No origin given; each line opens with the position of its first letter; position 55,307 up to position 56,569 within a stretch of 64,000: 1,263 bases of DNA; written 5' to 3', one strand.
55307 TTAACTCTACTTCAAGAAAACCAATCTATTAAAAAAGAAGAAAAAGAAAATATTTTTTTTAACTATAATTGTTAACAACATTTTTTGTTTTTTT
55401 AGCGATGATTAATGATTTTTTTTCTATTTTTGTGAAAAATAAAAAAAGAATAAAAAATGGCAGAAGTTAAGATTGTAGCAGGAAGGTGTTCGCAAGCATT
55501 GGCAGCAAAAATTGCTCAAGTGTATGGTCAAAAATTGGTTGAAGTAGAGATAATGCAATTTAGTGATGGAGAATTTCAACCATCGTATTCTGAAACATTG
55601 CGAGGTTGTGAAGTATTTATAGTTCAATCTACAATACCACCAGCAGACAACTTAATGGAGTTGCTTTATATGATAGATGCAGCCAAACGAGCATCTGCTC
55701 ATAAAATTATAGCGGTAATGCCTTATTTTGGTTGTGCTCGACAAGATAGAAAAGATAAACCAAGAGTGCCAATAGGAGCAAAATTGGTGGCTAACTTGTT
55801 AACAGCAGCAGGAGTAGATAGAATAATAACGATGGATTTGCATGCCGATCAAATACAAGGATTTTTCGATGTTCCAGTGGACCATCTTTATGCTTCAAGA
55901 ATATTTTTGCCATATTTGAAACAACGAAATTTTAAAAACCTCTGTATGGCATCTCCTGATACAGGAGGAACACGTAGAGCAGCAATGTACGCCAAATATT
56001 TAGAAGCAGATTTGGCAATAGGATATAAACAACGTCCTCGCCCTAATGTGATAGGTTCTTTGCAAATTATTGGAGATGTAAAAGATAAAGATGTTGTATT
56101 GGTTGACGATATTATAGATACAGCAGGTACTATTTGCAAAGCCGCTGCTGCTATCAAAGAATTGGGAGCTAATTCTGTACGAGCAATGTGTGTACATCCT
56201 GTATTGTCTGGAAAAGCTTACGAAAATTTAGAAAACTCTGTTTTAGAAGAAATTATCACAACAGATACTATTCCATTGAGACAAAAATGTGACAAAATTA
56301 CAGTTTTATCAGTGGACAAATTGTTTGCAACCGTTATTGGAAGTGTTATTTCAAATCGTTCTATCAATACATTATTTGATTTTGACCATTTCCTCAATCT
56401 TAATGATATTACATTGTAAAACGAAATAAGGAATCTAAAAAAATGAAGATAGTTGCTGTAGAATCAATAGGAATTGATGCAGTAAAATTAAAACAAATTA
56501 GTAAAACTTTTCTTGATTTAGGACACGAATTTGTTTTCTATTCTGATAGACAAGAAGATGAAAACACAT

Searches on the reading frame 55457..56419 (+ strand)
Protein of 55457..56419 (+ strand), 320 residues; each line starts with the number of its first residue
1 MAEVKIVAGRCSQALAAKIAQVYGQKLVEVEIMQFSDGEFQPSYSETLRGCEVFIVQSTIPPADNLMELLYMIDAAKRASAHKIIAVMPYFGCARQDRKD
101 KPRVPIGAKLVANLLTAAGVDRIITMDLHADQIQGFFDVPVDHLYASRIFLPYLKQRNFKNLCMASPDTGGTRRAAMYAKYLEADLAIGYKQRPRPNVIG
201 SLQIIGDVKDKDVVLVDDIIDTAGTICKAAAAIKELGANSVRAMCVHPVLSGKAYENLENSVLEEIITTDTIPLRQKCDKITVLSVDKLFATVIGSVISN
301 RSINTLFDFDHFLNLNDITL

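Call 80: search_protein_families(library=pfam, proteins=[window:55457-56419:+], max_evalue=0.01)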
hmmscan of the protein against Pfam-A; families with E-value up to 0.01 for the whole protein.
window:55457-56419:+ (320 aa): 5 families
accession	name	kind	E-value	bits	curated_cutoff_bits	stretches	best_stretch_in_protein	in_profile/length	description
PF13793.12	Pribosyltran_N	-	1.2e-44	151.4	25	1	4-119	1-117/117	N-terminal domain of ribose phosphate pyrophosphokinase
PF14572.12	Pribosyl_synth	-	4.7e-19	69.5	27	1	201-307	74-183/184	Phosphoribosyl synthetase-associated domain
PF00156.33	Pribosyltran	-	4.5e-15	55.8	26.3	1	157-252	26-129/158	Phosphoribosyl transferase domain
PF14681.12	UPRTase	-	0.001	19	27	1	207-262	117-172/206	Uracil phosphoribosyltransferase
PF24390.1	PRTase-CE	-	0.0036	17.7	27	1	180-262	82-160/253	PRTase-CE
